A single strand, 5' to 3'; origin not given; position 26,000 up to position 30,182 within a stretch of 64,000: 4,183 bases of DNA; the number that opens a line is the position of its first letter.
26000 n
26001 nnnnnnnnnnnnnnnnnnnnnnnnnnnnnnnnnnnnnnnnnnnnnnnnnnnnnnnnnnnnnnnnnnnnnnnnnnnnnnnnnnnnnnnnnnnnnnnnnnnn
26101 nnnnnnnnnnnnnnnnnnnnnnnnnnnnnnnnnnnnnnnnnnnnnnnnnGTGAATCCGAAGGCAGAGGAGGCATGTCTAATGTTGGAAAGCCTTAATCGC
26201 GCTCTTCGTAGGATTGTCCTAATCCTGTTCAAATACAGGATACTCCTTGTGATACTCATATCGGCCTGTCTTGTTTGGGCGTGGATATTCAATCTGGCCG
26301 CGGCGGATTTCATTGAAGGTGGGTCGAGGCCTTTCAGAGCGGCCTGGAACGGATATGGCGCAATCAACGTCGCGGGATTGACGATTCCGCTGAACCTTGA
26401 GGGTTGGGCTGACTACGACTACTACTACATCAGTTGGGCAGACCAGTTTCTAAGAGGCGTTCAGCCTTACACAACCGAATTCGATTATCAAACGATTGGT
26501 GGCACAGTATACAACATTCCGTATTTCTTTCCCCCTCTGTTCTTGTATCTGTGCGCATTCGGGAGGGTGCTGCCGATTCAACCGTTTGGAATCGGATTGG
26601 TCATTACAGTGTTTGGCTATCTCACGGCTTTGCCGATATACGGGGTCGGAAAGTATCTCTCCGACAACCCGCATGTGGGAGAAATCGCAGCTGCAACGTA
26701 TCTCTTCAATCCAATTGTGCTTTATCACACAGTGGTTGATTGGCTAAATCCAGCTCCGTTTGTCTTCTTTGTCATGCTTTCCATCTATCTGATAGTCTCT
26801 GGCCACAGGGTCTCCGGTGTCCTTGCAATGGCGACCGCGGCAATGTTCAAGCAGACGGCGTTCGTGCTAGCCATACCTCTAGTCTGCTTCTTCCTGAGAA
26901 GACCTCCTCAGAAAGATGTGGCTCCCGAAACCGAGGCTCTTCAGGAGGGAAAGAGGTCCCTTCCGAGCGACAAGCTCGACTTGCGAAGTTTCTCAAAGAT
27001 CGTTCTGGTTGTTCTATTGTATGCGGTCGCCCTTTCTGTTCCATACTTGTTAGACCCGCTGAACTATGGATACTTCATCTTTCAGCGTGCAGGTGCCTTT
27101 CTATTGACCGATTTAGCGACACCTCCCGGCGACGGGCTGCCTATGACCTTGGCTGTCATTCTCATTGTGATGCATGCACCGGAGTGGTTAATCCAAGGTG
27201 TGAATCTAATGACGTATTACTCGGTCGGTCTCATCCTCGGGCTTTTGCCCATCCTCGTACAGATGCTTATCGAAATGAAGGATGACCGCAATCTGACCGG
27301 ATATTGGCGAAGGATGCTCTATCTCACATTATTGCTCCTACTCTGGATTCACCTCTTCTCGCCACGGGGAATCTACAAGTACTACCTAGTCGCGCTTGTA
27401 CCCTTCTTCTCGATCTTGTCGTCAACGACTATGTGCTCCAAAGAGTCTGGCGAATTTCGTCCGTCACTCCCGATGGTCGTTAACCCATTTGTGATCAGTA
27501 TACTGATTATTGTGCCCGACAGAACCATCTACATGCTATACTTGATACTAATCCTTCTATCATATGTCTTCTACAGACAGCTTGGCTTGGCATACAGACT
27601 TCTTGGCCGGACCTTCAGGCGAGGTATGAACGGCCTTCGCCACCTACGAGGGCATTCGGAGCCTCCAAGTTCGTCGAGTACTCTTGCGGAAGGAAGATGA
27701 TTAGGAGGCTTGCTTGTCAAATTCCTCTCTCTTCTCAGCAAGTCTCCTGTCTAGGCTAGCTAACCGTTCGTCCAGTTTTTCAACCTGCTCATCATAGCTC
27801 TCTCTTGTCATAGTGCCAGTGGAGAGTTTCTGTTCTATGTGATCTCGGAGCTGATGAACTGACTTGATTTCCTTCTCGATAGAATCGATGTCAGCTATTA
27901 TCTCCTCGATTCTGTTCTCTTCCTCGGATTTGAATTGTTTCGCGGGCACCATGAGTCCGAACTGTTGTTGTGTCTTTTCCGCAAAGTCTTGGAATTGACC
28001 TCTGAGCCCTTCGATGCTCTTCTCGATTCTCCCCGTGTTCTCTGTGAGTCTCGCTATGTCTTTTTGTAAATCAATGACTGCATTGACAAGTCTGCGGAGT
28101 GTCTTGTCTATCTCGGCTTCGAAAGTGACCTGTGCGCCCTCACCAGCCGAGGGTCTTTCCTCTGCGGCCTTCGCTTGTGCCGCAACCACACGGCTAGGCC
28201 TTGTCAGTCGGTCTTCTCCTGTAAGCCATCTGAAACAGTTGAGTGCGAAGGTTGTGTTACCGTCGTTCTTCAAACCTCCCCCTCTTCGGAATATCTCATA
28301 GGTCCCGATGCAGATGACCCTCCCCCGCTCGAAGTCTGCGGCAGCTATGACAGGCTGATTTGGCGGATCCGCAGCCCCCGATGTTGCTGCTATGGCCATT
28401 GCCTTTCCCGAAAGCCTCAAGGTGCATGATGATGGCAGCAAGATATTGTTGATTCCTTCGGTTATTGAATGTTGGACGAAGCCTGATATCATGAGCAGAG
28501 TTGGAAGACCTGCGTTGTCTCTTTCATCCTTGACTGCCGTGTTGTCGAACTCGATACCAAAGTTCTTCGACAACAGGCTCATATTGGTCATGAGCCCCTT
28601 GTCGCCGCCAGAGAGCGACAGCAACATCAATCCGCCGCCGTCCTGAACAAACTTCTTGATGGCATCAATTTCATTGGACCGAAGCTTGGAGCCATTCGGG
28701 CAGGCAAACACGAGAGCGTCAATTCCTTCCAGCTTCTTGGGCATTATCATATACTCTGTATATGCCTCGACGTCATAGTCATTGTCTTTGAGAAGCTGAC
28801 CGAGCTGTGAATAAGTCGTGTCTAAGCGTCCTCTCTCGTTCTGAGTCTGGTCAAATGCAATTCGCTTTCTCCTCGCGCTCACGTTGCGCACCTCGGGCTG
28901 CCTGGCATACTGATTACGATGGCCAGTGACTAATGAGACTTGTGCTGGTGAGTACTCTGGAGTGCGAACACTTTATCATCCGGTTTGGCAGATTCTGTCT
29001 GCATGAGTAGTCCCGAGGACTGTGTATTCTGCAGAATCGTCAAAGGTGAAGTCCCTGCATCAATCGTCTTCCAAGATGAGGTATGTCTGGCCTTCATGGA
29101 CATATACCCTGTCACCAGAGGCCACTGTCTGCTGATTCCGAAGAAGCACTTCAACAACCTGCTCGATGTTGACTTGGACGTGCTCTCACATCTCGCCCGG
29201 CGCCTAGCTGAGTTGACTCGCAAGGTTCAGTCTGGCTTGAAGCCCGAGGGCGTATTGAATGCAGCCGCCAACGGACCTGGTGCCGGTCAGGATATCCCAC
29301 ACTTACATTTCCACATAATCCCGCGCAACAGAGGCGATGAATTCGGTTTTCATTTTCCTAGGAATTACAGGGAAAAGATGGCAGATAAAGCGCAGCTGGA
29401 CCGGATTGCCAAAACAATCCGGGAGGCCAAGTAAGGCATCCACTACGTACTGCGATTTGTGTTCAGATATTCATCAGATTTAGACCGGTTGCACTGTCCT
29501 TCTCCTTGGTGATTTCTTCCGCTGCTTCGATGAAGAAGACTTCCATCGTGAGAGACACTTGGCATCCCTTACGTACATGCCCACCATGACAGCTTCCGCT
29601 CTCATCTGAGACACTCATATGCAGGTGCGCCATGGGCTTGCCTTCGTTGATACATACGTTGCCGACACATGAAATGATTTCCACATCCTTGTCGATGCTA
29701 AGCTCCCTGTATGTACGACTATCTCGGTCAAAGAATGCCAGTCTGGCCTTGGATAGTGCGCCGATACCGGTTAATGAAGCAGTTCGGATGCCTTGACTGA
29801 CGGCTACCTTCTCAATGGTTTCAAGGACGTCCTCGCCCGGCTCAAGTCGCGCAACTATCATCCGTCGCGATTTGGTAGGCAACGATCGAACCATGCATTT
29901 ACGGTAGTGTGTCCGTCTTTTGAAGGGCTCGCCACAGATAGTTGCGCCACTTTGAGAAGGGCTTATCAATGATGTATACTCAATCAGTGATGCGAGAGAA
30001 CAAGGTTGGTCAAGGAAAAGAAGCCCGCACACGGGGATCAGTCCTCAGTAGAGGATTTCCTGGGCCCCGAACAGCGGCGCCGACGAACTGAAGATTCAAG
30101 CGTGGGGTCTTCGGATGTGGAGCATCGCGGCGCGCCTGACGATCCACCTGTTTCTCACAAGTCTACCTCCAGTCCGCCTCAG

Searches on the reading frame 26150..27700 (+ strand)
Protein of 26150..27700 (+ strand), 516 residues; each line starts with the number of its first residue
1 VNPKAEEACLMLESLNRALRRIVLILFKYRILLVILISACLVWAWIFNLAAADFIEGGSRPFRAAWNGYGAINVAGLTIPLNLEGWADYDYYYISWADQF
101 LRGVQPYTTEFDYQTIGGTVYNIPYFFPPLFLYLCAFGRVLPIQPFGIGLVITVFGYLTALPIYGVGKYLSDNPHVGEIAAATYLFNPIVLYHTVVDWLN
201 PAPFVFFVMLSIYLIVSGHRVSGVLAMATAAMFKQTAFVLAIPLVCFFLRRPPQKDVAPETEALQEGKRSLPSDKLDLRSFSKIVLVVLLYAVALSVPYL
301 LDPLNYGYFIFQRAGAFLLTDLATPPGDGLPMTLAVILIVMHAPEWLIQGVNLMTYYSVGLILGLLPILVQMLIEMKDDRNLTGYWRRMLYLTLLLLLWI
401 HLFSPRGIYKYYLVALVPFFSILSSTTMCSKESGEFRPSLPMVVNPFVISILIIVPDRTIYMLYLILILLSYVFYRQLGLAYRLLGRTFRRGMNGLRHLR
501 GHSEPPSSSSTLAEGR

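Call 20: search_protein_families(library=pfam, proteins=[window:26150-27700:+], max_evalue=0.0001)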
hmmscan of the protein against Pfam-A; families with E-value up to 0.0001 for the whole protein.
window:26150-27700:+ (516 aa): 1 family
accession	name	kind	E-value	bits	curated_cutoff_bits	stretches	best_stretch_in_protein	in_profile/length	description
PF06728.19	PIG-U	-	4.9e-11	42.8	24.5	1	125-296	56-225/378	GPI transamidase subunit PIG-U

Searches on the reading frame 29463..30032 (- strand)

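Call 77: search_protein_families(library=pfam, proteins=[window:29463-30032:-], max_evalue=0.001)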
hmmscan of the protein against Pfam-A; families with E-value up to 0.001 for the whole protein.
window:29463-30032:- (189 aa): 1 family
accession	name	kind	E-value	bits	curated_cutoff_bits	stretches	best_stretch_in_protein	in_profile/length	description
PF03479.20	PCC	-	7.5e-34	117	25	1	57-169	1-114/117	Plants and Prokaryotes Conserved (PCC) domain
